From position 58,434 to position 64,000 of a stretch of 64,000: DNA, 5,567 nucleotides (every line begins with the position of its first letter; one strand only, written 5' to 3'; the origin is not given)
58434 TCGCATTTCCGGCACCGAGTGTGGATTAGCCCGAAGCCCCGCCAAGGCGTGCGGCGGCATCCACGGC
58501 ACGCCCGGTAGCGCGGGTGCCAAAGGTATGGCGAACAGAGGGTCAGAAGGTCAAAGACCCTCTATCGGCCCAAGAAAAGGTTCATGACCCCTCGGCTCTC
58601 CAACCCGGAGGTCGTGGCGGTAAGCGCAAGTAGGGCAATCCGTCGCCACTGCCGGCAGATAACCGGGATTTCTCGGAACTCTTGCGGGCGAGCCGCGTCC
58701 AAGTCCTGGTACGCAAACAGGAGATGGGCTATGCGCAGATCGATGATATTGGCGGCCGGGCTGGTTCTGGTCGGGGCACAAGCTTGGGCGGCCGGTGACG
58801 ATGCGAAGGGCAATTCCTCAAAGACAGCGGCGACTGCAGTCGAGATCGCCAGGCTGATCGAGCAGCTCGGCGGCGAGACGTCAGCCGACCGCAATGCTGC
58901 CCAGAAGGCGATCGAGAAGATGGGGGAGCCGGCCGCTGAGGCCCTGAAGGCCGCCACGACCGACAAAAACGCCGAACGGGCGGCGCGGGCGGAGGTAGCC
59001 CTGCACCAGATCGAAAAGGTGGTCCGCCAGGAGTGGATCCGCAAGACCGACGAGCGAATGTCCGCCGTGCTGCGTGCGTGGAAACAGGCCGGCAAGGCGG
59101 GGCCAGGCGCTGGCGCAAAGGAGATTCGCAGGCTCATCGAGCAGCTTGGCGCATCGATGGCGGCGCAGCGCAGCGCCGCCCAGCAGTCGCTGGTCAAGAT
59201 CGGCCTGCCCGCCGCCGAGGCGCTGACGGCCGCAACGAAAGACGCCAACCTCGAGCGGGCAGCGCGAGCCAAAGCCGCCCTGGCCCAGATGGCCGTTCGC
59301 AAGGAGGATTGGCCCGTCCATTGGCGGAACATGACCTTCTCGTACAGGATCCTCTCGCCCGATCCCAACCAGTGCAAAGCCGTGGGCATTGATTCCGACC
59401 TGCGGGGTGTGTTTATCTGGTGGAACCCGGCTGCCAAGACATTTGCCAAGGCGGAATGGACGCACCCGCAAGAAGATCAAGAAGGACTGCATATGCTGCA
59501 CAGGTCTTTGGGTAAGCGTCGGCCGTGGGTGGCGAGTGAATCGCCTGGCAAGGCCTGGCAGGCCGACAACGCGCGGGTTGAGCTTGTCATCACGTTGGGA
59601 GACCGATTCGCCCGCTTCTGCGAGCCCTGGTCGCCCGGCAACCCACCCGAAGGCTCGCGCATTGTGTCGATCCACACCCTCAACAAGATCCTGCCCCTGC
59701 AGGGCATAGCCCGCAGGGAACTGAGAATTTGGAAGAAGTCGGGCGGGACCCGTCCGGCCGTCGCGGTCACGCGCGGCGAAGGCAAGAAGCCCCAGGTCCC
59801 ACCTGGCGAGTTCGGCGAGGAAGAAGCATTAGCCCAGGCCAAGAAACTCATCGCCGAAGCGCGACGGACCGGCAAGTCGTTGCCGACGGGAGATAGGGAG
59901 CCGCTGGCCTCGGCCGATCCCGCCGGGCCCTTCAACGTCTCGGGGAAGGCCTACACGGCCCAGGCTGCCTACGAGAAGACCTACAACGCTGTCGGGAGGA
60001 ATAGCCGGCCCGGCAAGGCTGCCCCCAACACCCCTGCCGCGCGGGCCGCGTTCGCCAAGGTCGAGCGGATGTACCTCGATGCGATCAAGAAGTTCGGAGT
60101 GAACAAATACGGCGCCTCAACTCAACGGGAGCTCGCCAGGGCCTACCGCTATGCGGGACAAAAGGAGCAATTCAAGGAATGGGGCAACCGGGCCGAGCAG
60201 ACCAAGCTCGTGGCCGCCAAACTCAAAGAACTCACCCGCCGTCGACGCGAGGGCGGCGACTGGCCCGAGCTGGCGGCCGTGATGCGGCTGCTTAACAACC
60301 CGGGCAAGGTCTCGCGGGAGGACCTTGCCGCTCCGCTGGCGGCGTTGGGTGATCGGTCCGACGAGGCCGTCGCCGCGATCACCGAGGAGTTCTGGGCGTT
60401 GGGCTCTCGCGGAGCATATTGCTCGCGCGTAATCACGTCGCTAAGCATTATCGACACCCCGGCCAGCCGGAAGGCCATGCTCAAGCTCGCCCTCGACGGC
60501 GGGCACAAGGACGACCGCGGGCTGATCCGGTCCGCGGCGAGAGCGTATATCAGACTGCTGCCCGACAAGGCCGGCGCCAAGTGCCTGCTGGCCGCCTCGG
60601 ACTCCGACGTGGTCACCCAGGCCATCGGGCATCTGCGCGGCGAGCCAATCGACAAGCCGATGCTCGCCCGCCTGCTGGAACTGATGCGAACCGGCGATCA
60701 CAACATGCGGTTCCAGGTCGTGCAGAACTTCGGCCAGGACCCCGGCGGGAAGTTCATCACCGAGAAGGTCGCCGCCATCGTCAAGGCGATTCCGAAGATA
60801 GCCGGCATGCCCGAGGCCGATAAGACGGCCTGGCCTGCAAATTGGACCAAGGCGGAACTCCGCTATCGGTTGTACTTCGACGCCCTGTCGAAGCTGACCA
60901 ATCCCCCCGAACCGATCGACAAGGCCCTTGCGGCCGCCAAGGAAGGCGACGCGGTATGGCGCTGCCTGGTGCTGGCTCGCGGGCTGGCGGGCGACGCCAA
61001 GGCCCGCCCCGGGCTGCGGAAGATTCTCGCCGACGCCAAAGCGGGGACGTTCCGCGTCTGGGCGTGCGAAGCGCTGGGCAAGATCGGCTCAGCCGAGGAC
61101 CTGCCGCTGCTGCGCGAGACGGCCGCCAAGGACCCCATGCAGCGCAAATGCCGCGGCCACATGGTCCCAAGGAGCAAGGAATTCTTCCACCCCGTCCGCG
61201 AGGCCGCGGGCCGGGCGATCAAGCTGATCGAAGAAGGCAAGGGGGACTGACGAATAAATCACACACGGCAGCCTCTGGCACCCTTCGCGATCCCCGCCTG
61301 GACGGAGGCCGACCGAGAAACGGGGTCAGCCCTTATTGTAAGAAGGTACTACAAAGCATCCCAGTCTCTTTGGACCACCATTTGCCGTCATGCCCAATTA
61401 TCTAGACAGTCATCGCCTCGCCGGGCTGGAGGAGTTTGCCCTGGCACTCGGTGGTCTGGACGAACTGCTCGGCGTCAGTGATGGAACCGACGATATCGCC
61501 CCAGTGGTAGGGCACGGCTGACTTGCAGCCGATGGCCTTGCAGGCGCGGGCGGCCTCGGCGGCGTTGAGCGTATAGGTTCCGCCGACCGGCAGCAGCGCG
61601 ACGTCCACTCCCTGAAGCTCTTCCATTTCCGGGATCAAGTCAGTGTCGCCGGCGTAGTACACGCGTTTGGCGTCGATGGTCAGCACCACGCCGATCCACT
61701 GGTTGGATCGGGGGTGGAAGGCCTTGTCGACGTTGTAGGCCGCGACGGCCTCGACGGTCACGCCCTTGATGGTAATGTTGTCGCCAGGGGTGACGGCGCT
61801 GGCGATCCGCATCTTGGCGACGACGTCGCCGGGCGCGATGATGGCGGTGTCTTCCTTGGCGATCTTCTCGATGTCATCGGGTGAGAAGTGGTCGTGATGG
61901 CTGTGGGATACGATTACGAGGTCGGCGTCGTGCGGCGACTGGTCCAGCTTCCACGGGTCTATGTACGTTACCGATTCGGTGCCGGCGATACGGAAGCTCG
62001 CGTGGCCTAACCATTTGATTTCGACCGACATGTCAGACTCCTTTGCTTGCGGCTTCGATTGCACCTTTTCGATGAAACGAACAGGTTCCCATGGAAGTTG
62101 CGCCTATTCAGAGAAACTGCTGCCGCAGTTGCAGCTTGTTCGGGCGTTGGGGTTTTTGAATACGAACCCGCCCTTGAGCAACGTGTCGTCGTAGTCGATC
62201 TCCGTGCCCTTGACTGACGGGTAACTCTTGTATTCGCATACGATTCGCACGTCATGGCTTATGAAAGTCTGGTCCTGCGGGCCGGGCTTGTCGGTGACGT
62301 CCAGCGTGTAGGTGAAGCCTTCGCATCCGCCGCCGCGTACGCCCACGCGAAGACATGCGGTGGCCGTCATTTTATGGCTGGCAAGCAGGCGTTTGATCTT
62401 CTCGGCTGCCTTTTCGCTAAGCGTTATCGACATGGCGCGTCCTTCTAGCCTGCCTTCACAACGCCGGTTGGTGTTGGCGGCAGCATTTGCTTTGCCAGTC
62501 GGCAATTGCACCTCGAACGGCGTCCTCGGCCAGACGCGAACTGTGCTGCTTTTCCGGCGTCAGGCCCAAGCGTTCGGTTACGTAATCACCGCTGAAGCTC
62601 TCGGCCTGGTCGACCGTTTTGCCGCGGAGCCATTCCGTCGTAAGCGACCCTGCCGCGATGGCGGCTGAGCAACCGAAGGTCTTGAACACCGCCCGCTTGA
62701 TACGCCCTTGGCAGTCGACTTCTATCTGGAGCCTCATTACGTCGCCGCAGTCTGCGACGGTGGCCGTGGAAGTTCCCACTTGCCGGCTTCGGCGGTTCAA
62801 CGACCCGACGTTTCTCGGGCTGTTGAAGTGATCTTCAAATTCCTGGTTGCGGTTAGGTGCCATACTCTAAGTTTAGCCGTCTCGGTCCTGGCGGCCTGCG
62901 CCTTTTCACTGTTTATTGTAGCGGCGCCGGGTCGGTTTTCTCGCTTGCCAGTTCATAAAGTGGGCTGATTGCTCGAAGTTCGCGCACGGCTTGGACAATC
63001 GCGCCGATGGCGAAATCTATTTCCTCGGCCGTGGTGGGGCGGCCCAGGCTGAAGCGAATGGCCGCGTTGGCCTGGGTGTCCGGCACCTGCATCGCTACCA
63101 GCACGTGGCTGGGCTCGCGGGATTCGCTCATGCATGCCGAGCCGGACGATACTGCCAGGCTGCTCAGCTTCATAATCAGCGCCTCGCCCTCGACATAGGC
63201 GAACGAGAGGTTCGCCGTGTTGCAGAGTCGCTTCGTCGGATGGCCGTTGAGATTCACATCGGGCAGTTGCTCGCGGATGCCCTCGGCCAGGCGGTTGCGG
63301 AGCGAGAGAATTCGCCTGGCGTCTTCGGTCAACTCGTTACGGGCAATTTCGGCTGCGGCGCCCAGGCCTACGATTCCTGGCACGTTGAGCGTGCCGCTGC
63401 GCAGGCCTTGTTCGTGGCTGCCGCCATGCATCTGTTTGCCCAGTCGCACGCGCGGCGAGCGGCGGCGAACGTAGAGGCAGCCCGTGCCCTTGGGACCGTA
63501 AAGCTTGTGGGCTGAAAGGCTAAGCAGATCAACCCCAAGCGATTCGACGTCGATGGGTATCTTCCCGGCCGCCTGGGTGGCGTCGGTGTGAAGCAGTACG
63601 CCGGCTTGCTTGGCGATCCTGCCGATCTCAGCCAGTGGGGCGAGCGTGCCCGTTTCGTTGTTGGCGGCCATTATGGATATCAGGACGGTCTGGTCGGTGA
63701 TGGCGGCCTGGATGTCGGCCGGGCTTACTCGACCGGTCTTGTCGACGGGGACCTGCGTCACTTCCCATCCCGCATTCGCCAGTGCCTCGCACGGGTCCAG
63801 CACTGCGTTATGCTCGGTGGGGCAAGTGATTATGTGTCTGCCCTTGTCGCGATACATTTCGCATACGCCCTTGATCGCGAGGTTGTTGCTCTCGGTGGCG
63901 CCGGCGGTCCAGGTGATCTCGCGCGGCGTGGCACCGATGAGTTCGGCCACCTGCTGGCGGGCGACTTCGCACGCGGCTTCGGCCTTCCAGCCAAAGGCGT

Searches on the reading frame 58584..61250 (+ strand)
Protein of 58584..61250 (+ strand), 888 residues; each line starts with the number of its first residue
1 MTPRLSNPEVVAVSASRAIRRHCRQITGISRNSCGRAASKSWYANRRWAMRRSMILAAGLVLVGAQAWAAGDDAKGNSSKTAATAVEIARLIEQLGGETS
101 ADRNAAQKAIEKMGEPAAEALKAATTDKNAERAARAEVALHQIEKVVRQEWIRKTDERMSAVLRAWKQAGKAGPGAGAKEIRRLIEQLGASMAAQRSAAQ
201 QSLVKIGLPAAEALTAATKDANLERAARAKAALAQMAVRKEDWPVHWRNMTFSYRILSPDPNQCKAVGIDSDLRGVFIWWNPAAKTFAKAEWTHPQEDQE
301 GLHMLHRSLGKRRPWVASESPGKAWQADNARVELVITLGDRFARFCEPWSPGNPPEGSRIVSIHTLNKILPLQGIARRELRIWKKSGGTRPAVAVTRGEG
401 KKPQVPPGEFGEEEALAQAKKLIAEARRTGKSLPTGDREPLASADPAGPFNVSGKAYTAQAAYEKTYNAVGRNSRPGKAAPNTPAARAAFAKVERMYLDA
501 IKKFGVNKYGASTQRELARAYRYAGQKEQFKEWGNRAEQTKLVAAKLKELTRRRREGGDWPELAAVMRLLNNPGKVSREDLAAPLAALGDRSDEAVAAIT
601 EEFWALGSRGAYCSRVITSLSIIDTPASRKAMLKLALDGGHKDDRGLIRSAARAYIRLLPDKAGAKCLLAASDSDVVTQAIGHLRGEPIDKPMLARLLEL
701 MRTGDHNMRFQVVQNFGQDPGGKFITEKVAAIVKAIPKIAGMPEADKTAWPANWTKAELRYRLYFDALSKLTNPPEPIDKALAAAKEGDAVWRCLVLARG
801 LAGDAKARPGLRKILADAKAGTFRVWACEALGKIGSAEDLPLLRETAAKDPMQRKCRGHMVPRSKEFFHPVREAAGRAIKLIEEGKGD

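Call 4: search_protein_families(library=pfam, proteins=[window:58584-61250:+])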
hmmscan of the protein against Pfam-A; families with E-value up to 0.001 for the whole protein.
window:58584-61250:+ (888 aa): 1 family
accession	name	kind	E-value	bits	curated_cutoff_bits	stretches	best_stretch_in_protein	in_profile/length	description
PF13646.12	HEAT_2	-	7.4e-10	39.4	27.7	1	796-851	21-75/88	HEAT repeats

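Call 50: search_solved_structures(query=window:58584-61250:+, max_evalue=0.01)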
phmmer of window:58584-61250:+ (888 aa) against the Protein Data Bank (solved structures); distinct sequences matched with E-value up to 0.01: 0.

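Call 51: search_protein_families(library=ncbifam, proteins=[window:58584-61250:+], max_evalue=0.001)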
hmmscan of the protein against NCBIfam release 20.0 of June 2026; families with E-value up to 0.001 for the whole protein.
window:58584-61250:+ (888 aa): 0 families

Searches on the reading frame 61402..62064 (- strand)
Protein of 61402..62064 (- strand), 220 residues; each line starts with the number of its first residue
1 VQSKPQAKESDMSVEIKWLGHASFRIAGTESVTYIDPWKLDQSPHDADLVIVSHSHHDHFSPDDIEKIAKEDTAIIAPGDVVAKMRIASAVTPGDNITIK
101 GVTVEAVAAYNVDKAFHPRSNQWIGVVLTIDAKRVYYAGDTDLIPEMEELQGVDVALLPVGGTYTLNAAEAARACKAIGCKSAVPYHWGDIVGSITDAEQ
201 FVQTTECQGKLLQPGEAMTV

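Call 4: search_protein_families(library=pfam, proteins=[window:61402-62064:-])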
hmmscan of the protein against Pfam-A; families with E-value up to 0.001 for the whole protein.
window:61402-62064:- (220 aa): 2 families
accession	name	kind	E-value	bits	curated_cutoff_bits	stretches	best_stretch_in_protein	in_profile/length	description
PF13483.12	Lactamase_B_3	-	2.7e-29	102.7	24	1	15-187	1-160/160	Beta-lactamase superfamily domain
PF12706.13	Lactamase_B_2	-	2.4e-23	83.2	27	1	34-188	19-200/200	Beta-lactamase superfamily domain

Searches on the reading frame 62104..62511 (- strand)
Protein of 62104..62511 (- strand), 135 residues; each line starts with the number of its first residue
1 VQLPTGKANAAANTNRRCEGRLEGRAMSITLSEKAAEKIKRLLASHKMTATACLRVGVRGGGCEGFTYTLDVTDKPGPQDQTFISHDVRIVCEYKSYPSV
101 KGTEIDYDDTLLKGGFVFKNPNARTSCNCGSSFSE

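Call 41: search_protein_families(library=pfam, proteins=[window:62104-62511:-], max_evalue=0.00001)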
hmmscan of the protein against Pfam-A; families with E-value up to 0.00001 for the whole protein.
window:62104-62511:- (135 aa): 1 family
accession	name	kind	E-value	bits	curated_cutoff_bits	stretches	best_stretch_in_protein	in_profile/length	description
PF01521.26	Fe-S_biosyn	-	4.2e-19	69.2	26.3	1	27-130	1-109/110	Iron-sulphur cluster biosynthesis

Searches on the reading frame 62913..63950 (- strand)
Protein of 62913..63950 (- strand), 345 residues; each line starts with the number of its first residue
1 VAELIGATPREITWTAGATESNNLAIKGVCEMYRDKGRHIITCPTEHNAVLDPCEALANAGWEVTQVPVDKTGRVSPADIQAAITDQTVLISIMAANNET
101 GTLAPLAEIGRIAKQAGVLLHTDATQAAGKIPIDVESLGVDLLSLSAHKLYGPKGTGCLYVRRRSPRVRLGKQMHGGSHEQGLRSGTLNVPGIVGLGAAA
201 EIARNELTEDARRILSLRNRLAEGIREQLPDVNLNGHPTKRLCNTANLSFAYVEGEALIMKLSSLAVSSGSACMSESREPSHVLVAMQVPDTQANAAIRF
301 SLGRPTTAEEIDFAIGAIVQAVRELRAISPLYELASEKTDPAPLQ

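Call 4: search_protein_families(library=pfam, proteins=[window:62913-63950:-])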
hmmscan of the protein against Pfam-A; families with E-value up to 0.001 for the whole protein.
window:62913-63950:- (345 aa): 5 families
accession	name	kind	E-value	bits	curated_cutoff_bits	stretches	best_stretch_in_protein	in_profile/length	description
PF00266.25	Aminotran_5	-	5.5e-68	230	21.5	1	2-312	53-369/371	Aminotransferase class-V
PF01212.27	Beta_elim_lyase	-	1.1e-07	31.9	27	1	15-201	53-249/288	Beta-eliminating lyase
PF01041.23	DegT_DnrJ_EryC1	-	6.3e-07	29.4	19.8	1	16-129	46-151/360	DegT/DnrJ/EryC1/StrS aminotransferase family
PF01053.26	Cys_Met_Meta_PP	-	0.00013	21.1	27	1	18-149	72-198/381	Cys/Met metabolism PLP-dependent enzyme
PF00155.27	Aminotran_1_2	-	0.00016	21.5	19.7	1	8-161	64-233/361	Aminotransferase class I and II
